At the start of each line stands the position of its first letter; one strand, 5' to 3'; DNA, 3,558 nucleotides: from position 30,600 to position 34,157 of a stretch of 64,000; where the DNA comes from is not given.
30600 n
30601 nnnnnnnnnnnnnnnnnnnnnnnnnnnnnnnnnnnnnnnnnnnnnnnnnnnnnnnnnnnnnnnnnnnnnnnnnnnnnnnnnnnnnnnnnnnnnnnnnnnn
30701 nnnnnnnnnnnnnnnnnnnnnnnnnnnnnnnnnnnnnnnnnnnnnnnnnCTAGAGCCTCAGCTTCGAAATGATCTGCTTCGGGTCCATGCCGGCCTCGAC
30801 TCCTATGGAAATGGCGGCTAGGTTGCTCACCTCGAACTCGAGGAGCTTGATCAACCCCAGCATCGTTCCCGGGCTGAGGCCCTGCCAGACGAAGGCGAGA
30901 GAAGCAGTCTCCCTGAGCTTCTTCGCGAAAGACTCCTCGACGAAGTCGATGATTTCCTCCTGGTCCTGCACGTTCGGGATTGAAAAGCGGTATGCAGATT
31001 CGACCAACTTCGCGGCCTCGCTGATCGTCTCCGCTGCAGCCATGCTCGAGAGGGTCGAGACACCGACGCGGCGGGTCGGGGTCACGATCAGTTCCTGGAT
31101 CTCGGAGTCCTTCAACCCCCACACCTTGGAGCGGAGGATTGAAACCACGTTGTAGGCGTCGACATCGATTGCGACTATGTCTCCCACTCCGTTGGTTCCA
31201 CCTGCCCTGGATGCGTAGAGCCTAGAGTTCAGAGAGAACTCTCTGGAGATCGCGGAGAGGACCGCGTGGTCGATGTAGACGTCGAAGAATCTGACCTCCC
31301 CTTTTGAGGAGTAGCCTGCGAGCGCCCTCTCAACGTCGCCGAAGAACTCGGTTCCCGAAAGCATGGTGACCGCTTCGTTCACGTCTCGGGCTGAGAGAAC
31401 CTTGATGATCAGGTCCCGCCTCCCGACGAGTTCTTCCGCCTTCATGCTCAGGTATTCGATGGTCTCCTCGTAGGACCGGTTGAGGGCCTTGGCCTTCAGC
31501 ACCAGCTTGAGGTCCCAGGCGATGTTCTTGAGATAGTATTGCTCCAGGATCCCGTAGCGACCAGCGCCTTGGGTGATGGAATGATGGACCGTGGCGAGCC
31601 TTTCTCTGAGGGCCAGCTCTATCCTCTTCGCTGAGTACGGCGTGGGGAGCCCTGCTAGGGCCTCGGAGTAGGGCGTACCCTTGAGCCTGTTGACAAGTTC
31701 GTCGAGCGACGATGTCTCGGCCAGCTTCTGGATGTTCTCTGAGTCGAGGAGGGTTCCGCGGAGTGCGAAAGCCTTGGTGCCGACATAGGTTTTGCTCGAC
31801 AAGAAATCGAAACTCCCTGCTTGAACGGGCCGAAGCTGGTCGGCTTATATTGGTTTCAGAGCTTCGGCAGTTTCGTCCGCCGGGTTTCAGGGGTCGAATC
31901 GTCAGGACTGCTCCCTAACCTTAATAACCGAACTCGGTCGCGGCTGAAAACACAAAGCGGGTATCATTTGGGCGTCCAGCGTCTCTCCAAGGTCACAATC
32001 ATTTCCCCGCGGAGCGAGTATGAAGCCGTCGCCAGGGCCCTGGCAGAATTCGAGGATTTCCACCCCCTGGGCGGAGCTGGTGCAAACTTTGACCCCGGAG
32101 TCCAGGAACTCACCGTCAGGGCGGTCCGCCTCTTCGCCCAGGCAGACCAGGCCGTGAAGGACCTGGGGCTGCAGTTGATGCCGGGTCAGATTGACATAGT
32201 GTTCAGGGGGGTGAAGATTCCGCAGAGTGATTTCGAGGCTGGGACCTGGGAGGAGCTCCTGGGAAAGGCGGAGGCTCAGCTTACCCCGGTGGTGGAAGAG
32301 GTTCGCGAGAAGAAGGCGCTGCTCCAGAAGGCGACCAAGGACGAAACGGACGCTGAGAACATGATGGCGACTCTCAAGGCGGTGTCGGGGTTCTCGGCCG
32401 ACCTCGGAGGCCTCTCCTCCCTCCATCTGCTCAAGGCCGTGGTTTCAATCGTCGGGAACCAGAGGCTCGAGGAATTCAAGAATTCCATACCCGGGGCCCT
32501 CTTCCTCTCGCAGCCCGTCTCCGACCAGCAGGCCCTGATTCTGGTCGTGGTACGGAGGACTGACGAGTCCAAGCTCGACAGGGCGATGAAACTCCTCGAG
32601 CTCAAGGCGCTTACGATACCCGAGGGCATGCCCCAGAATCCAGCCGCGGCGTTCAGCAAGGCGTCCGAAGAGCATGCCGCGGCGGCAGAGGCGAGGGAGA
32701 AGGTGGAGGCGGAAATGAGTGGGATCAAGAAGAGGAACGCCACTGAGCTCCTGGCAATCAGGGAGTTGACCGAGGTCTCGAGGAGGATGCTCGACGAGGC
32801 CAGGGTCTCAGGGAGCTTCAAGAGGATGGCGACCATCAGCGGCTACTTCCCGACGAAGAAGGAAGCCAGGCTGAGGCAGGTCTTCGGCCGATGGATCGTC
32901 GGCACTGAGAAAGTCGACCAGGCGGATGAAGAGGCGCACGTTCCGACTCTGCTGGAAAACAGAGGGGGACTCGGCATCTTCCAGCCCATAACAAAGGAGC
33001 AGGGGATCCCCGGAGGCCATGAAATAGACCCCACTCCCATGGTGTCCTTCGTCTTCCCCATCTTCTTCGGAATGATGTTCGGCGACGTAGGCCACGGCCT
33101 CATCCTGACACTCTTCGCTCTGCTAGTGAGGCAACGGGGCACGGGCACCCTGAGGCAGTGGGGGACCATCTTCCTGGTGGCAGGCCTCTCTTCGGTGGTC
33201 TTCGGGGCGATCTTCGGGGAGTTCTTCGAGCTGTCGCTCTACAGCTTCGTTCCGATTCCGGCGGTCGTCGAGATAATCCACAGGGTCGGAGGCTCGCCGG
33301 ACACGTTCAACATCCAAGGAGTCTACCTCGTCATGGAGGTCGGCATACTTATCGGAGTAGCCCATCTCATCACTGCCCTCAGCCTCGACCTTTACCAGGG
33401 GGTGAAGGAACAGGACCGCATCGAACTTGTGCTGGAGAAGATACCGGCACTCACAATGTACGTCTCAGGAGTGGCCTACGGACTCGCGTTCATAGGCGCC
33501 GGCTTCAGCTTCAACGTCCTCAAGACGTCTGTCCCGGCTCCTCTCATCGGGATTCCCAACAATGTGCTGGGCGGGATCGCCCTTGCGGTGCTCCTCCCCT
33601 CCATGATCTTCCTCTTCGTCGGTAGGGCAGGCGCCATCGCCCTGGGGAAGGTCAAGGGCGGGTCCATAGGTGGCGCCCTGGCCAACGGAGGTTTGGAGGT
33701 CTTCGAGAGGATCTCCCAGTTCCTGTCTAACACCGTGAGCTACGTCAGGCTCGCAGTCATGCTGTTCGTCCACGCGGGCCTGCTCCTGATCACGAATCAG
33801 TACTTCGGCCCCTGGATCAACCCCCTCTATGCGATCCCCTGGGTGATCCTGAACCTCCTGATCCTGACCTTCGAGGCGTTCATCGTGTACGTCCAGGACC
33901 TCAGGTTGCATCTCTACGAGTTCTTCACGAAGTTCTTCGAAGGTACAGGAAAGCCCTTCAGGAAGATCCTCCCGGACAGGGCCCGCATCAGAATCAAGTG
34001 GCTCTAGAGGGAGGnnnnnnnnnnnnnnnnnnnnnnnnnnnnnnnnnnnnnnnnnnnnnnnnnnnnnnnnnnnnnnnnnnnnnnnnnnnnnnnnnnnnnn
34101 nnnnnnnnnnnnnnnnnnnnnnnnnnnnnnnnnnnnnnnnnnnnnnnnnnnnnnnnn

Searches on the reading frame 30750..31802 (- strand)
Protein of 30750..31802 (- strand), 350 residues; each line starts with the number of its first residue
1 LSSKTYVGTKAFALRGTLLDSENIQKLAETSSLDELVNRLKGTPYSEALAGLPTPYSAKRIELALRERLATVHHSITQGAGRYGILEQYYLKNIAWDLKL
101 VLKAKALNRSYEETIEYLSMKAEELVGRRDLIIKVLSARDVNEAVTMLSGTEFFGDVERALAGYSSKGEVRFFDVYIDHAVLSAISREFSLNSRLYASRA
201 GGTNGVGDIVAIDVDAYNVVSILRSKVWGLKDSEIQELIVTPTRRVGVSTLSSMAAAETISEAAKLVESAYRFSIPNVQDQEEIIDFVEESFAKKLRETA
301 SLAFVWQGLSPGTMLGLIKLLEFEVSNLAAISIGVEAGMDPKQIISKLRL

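Call 10: search_protein_families(library=pfam, proteins=[window:30750-31802:-])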
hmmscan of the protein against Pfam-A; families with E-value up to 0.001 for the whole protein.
window:30750-31802:- (350 aa): 1 family
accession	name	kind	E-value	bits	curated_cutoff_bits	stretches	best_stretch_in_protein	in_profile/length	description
PF01992.21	vATP-synt_AC39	-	6.1e-44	151.2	29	1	11-344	5-336/339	ATP synthase (C/AC39) subunit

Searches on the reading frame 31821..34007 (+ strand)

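Call 10: search_protein_families(library=pfam, proteins=[window:31821-34007:+])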
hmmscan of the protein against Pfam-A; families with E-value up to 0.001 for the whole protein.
window:31821-34007:+ (728 aa): 1 family
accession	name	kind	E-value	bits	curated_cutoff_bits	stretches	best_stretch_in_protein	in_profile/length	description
PF01496.24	V_ATPase_I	-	3e-23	82.2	30.7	1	334-473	306-461/815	V-type ATPase 116kDa subunit family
